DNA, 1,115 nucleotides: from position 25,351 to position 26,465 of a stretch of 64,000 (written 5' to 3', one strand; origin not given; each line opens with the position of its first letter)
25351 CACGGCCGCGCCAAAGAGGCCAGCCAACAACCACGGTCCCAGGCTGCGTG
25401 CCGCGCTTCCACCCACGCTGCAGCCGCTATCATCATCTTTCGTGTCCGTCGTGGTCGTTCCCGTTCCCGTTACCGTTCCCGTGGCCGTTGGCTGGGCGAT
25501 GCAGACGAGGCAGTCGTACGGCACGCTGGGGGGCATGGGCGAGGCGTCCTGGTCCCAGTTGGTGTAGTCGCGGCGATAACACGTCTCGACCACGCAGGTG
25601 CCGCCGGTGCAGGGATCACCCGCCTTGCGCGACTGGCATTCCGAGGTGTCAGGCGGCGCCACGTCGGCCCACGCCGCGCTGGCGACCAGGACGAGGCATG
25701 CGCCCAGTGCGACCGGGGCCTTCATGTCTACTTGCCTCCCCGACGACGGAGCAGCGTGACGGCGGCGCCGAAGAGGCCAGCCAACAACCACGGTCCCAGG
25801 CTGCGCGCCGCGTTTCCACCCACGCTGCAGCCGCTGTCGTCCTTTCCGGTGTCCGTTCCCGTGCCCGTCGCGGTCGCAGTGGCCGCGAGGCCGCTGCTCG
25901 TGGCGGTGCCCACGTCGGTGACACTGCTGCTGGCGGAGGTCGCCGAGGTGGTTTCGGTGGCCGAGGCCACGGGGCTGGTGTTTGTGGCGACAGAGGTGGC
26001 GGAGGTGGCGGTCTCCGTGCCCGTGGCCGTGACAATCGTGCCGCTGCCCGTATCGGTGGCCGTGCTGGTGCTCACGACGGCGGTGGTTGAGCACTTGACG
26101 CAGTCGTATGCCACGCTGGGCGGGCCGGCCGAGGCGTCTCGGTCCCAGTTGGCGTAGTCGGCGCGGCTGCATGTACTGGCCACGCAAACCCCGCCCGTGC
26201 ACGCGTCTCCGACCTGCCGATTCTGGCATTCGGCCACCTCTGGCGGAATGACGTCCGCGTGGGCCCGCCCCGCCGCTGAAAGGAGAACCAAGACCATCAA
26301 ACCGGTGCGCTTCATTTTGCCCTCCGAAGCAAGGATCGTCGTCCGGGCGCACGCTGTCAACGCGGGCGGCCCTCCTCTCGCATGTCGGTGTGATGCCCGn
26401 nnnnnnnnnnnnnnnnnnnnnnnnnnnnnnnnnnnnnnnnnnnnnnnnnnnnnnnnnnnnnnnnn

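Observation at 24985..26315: Tandem pair of small 6-Cys MYXO-CTERM proteins plus a 108-aa membrane protein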

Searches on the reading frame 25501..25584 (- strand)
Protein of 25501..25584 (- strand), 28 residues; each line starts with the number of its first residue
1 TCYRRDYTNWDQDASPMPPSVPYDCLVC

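Call 79: find_related_loci(query=A6, collection=metagenome_contigs, flank=4000)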
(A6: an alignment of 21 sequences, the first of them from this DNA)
Query A6 (28 aa) in metagenome_contigs; peptide patterns used: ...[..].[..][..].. (x = any residue, [..] = any of these).
50 stretches matched a pattern; 32 encode a relative of the query (tblastn E <= 1e-3); 32 distinct loci.
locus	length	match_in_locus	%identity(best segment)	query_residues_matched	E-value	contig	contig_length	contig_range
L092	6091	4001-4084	68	1-28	3e-12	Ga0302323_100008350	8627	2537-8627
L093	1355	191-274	64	1-28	1e-9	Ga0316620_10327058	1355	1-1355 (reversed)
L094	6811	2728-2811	64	1-28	1e-9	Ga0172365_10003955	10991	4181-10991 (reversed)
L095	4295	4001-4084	64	1-28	2e-9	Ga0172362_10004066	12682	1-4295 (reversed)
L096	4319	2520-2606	66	1-28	3e-9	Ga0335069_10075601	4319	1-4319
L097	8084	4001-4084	61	1-28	5e-9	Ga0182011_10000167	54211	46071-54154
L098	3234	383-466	61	1-28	1e-8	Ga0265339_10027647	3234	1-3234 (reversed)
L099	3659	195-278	57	1-28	1e-8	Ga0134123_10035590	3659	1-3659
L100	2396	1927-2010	61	1-28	1e-8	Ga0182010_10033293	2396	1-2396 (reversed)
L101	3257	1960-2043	57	1-28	2e-8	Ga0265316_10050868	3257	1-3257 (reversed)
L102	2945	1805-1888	57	1-28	2e-8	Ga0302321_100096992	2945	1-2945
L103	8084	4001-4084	57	1-28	2e-8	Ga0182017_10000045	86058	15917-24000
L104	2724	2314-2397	61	1-28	2e-8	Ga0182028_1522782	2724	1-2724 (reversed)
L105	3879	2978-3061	57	1-28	2e-8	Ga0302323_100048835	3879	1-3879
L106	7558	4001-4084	57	1-28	2e-8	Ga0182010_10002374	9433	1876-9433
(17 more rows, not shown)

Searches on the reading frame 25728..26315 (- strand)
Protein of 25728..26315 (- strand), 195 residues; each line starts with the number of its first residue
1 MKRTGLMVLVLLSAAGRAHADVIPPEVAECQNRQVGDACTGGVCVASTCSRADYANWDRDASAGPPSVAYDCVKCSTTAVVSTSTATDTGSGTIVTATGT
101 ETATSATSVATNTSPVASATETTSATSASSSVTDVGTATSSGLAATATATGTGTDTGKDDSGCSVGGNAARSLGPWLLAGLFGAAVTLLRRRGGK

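Call 3: search_protein_families(library=pfam, proteins=[window:25728-26315:-], max_evalue=1)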
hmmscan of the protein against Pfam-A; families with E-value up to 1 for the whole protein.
window:25728-26315:- (195 aa): 0 families

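Call 4: search_protein_families(library=ncbifam, proteins=[window:25728-26315:-], max_evalue=1)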
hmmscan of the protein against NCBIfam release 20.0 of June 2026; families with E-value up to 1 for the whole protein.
window:25728-26315:- (195 aa): 1 family
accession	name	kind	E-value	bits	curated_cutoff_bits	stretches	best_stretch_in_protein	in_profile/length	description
TIGR03901.2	MYXO-CTERM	domain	0.00096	19.5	20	1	162-192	5-33/34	MYXO-CTERM sorting domain-containing protein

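Call 82: list_cluster_members(proteins=[window:25728-26315:-, P0121, P0001, P0269, P0004, P0021, P0093])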
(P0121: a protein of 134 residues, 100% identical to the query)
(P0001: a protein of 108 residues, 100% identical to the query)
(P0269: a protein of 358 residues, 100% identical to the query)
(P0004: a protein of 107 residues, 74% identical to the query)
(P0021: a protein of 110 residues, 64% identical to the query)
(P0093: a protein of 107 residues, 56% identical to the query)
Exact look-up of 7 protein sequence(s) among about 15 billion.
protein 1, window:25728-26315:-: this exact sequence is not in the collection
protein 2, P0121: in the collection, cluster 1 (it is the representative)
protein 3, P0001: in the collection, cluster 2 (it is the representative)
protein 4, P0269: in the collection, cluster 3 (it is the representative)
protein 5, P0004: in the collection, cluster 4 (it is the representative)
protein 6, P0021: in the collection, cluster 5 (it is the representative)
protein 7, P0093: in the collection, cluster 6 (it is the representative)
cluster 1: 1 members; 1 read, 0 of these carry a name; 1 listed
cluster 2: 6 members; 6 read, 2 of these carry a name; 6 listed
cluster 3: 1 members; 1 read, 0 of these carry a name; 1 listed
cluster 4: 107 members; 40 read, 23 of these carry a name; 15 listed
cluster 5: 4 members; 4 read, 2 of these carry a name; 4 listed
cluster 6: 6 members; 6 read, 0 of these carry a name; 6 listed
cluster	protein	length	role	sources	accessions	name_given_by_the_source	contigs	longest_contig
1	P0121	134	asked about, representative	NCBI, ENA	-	-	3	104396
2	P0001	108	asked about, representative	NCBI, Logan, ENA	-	-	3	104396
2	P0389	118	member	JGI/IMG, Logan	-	hypothetical protein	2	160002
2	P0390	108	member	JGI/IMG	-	hypothetical protein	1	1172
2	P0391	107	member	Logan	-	-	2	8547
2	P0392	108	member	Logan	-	-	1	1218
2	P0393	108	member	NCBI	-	-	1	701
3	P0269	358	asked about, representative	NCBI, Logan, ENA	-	-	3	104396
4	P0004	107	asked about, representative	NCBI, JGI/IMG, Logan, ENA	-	hypothetical protein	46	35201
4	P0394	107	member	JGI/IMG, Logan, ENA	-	hypothetical protein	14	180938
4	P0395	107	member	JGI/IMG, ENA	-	hypothetical protein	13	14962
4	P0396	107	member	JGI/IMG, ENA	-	hypothetical protein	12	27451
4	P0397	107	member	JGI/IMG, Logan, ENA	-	hypothetical protein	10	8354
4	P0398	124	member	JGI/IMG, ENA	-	hypothetical protein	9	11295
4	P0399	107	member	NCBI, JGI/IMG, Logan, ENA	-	hypothetical protein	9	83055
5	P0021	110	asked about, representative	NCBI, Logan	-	-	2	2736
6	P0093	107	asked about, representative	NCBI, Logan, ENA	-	-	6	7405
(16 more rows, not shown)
